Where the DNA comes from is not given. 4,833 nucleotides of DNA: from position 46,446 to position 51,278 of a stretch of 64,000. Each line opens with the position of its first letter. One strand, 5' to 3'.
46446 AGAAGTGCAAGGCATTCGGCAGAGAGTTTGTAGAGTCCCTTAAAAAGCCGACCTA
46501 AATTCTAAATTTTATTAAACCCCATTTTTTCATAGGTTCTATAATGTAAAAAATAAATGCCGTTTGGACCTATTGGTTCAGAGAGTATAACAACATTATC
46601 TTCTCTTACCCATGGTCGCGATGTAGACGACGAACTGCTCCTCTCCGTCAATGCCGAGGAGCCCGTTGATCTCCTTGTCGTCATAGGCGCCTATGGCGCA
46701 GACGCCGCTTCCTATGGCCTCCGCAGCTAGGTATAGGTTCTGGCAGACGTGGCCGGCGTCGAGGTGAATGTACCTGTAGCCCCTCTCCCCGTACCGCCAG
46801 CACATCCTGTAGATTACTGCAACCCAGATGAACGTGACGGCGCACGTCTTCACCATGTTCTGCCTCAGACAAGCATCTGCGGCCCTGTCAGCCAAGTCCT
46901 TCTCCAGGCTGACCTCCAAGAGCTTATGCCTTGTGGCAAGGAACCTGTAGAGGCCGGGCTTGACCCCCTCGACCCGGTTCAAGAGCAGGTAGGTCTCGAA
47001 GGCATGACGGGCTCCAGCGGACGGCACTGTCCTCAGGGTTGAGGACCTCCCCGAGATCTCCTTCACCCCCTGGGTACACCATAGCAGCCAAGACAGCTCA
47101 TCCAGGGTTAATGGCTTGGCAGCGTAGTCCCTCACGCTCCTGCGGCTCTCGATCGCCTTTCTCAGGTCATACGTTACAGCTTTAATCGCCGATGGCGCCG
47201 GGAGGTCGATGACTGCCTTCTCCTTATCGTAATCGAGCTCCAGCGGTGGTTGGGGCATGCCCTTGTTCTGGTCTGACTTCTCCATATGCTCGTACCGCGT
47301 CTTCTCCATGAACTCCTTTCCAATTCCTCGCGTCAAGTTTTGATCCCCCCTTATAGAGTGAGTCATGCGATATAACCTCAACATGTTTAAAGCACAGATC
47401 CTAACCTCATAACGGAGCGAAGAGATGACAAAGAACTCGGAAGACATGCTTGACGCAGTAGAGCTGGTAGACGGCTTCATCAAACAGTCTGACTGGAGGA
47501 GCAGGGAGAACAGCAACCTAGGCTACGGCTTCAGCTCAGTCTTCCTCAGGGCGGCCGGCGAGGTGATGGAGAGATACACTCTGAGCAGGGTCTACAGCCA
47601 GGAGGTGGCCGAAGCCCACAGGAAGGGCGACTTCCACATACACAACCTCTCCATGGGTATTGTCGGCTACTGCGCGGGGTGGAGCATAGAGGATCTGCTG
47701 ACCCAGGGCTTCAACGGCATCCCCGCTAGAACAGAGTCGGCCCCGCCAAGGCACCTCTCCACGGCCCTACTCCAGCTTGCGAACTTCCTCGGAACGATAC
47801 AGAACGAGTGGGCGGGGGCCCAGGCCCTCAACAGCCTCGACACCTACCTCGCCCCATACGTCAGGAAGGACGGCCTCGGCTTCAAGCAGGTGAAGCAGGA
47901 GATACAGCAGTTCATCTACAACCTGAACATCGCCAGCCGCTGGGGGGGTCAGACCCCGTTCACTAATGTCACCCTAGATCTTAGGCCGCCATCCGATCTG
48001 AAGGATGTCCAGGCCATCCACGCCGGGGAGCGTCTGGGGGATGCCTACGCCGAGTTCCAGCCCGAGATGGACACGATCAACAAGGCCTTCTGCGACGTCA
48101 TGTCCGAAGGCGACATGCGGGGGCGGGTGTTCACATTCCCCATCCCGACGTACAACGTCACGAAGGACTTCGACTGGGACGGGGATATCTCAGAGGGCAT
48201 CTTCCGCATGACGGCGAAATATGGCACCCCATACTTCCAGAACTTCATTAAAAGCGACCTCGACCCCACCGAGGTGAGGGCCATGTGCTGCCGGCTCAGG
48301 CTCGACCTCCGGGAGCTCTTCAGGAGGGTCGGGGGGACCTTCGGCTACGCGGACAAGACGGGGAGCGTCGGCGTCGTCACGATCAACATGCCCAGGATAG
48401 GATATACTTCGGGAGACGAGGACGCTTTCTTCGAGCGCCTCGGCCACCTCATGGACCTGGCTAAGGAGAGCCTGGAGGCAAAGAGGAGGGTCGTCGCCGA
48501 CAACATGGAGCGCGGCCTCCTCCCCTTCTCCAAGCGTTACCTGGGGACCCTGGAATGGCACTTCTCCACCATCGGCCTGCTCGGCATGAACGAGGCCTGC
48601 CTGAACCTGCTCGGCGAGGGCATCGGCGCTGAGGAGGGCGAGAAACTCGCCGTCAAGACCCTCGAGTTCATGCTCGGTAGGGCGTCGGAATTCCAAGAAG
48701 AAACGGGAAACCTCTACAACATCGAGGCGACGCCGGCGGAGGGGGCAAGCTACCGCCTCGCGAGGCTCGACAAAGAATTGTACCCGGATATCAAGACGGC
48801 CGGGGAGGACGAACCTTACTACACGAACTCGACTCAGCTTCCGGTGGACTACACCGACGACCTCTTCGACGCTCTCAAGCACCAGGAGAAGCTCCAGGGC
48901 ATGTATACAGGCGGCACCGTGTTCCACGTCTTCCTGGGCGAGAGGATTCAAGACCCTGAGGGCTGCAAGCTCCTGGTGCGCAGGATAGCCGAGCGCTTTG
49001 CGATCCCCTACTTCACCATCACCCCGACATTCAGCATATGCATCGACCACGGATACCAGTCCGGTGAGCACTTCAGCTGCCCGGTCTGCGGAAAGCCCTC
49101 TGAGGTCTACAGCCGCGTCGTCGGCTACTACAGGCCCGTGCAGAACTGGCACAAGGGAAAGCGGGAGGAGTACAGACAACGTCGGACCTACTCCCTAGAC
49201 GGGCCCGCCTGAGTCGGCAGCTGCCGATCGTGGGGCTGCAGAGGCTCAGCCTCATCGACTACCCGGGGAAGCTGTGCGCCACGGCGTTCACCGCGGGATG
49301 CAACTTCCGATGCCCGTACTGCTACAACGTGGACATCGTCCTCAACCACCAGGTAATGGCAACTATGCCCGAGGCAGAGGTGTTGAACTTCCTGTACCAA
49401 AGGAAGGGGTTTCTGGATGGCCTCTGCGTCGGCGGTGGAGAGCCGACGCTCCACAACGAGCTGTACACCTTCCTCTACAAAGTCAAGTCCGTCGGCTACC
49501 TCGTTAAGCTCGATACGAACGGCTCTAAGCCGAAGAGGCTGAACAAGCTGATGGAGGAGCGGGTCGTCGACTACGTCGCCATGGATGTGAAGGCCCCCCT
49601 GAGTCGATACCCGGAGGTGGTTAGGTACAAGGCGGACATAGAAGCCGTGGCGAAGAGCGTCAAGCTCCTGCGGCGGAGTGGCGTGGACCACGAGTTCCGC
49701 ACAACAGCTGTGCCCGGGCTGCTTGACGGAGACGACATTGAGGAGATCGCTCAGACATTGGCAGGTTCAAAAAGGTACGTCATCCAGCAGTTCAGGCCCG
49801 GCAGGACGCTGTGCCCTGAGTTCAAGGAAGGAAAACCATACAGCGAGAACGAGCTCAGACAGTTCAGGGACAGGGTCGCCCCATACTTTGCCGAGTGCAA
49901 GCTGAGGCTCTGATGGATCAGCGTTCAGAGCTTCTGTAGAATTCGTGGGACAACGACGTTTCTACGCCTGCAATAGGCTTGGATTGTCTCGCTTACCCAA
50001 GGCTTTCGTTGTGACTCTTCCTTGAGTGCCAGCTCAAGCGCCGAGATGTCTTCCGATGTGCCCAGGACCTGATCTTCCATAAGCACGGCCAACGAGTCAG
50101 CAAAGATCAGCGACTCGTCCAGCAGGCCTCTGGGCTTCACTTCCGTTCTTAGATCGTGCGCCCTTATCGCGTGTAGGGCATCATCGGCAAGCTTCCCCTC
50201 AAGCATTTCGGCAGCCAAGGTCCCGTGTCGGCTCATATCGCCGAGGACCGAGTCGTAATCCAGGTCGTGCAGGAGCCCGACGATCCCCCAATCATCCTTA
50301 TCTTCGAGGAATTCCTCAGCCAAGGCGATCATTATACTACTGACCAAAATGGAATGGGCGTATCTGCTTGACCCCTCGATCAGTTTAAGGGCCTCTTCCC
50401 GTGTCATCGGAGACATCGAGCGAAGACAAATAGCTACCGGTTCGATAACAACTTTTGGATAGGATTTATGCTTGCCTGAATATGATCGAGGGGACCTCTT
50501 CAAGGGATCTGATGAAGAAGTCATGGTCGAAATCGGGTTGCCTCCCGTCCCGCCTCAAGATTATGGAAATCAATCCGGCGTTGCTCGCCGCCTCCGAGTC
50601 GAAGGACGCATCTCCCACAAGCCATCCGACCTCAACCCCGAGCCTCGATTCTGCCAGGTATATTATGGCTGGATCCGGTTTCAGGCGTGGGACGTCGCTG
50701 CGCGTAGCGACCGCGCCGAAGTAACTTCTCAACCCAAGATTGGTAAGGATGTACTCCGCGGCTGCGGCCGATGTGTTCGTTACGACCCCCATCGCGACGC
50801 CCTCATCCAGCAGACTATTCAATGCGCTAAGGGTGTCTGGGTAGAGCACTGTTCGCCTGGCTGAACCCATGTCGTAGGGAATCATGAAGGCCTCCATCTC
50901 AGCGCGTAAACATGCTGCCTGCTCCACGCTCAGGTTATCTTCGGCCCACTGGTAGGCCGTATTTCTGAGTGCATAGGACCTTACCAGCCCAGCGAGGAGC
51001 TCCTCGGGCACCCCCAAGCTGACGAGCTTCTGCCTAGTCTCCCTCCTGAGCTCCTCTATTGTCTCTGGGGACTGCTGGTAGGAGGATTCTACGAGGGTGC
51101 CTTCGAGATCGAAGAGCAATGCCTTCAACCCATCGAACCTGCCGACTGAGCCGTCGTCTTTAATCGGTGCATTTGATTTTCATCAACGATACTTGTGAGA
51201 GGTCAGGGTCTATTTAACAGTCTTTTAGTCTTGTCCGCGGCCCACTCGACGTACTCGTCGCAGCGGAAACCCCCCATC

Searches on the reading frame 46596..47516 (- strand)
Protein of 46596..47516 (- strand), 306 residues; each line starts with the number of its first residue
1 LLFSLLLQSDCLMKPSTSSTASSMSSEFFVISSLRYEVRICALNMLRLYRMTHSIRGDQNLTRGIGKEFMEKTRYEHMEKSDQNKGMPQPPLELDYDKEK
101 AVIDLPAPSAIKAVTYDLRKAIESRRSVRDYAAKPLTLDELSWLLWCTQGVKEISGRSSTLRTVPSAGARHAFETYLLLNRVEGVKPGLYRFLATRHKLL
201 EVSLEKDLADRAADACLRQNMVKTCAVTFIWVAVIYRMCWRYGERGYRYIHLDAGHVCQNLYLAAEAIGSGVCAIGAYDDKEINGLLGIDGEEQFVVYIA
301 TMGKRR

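Call 39: search_protein_families(library=pfam, proteins=[window:46596-47516:-], max_evalue=0.000001)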
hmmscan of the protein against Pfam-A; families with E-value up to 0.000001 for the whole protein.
window:46596-47516:- (306 aa): 1 family
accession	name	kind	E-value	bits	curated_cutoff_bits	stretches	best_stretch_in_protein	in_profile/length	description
PF00881.29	Nitroreductase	-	1.5e-28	100.5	23.5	1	122-304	1-167/167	Nitroreductase family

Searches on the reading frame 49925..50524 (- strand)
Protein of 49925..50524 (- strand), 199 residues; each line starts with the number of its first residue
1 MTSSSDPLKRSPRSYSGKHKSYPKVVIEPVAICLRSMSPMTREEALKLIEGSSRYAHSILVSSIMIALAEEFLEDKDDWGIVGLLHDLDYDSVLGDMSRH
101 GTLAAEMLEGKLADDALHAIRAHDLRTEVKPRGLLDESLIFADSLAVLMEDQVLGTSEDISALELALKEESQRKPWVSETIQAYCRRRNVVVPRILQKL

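Call 39: search_protein_families(library=pfam, proteins=[window:49925-50524:-], max_evalue=0.000001)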
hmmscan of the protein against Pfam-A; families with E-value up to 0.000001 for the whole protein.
window:49925-50524:- (199 aa): 1 family
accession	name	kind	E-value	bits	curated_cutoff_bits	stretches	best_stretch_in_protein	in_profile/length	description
PF01966.28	HD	-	1.3e-07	32.3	22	1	54-145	1-113/116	HD domain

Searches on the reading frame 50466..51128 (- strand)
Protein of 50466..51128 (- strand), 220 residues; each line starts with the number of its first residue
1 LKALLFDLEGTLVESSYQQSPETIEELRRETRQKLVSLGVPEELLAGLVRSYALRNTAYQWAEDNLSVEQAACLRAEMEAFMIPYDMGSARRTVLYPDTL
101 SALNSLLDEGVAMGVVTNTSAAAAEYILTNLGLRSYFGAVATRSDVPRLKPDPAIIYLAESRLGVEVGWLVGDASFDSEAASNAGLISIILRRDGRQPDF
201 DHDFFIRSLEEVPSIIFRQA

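Call 39: search_protein_families(library=pfam, proteins=[window:50466-51128:-], max_evalue=0.000001)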
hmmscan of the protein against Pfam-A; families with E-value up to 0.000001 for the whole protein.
window:50466-51128:- (220 aa): 2 families
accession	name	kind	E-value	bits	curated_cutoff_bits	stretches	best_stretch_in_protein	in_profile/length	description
PF00702.32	Hydrolase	-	9.2e-21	75.5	26.4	1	1-185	1-191/191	haloacid dehalogenase-like hydrolase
PF13419.12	HAD_2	-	1.5e-19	71.3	23.8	1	5-189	2-176/178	Haloacid dehalogenase-like hydrolase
